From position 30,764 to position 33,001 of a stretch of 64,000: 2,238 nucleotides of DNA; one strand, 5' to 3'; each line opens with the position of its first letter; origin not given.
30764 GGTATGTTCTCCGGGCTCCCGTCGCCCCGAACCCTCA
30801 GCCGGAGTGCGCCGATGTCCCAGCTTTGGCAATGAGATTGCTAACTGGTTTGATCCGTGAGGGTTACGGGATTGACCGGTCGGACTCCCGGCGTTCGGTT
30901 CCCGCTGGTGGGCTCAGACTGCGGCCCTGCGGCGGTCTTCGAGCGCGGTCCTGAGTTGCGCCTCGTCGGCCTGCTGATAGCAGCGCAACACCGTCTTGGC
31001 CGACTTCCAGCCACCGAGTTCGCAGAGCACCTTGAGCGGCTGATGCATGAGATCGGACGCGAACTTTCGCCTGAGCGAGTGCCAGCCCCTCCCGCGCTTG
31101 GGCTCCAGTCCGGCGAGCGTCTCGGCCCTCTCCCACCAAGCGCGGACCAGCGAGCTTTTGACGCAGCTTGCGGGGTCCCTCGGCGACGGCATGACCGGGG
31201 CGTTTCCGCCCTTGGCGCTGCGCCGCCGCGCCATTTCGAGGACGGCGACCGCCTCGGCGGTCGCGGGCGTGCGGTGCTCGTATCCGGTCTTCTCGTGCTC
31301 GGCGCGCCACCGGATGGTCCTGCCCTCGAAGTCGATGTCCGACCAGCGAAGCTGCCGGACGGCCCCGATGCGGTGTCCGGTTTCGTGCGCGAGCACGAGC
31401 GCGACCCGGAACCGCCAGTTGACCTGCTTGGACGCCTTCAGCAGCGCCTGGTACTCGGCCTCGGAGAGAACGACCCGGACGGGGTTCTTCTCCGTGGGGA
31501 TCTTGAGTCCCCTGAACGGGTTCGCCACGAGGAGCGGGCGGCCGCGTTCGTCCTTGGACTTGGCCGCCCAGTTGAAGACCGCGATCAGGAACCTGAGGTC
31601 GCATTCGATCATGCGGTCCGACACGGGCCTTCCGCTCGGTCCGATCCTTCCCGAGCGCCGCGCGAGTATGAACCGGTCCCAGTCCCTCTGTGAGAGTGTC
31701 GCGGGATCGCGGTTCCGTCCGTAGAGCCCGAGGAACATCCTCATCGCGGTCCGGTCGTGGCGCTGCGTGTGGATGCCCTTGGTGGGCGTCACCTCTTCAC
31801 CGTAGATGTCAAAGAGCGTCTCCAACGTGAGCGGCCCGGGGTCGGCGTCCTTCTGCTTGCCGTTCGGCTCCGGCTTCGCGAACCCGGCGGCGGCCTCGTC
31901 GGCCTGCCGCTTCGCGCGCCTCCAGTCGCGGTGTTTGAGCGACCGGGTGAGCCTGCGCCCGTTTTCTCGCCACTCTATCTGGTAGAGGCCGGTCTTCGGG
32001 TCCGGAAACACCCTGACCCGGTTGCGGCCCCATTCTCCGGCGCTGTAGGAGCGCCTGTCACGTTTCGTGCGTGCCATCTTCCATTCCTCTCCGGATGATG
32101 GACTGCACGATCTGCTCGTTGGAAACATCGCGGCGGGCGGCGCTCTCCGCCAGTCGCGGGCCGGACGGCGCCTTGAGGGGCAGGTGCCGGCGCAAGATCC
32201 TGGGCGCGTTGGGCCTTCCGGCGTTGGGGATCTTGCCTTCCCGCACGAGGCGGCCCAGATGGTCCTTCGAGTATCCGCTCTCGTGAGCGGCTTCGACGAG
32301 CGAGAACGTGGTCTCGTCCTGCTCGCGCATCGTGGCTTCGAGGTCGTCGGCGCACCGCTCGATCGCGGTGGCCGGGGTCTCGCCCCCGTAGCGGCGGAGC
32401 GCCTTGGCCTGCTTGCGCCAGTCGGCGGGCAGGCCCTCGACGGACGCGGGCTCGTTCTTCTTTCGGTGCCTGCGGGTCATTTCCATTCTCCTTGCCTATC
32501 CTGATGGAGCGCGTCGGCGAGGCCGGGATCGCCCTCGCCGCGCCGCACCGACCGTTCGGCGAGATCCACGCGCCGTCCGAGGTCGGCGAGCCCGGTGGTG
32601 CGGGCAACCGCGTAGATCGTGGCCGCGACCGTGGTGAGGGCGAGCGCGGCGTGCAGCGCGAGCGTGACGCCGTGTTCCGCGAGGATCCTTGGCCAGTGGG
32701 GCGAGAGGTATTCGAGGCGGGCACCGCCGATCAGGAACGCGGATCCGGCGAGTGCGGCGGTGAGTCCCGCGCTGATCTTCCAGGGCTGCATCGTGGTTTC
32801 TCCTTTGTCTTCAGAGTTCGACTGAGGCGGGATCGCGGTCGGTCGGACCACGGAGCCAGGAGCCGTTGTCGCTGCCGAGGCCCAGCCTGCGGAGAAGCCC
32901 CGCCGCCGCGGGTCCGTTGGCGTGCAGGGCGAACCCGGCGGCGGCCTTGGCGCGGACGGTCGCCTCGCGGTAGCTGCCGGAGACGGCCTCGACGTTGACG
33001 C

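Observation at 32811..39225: ICE has a coupling protein and a T4SS but no recognisable relaxase; two winged-helix replication-relaxation-like proteins take its place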

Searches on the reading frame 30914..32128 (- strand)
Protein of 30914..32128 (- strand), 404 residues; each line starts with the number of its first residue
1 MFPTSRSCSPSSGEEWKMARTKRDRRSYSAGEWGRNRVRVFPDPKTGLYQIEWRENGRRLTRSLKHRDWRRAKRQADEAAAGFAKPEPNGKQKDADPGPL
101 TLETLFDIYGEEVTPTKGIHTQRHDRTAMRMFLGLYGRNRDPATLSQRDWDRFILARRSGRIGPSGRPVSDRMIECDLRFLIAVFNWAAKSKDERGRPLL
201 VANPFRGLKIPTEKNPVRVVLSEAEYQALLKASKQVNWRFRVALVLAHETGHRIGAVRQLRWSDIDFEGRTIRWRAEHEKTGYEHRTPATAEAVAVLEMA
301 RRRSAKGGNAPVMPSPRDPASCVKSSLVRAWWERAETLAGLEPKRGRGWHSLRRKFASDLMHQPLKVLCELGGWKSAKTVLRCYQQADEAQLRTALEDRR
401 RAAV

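Call 5: search_protein_families(library=pfam, max_evalue=1, proteins=[window:30914-32128:-])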
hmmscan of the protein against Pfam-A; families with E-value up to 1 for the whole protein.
window:30914-32128:- (404 aa): 1 family
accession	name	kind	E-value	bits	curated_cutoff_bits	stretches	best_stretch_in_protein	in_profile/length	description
PF00589.27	Phage_integrase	-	2.2e-19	70.3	27.1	1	220-389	2-170/172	Phage integrase family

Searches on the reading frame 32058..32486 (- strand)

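Call 5: search_protein_families(library=pfam, max_evalue=1, proteins=[window:32058-32486:-])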
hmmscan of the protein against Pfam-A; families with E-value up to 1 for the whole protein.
window:32058-32486:- (142 aa): 1 family
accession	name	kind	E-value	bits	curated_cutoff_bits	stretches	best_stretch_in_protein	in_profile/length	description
PF12728.13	HTH_17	-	0.026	15.2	27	1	62-93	3-34/51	Helix-turn-helix domain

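Call 6: search_protein_families(library=ncbifam, max_evalue=1, proteins=[window:32058-32486:-])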
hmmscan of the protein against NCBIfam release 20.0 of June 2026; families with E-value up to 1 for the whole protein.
window:32058-32486:- (142 aa): 1 family
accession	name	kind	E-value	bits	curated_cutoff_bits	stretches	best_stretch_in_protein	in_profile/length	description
NF012198.0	MarA_TF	equivalog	0.19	11.9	250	1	55-83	20-48/124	MDR efflux pump AcrAB transcriptional activator MarA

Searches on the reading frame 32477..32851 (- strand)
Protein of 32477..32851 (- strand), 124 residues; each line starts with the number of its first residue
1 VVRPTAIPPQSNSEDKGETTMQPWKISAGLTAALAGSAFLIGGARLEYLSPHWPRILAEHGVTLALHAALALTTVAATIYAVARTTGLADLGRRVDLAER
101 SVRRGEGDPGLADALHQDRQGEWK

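Call 6: search_protein_families(library=ncbifam, max_evalue=1, proteins=[window:32477-32851:-])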
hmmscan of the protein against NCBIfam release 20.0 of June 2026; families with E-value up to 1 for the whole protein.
window:32477-32851:- (124 aa): 0 families

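Call 117: search_protein_families(library=padloc, max_evalue=0.1, proteins=[window:32477-32851:-])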
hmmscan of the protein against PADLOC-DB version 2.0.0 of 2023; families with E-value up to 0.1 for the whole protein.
window:32477-32851:- (124 aa): 0 families
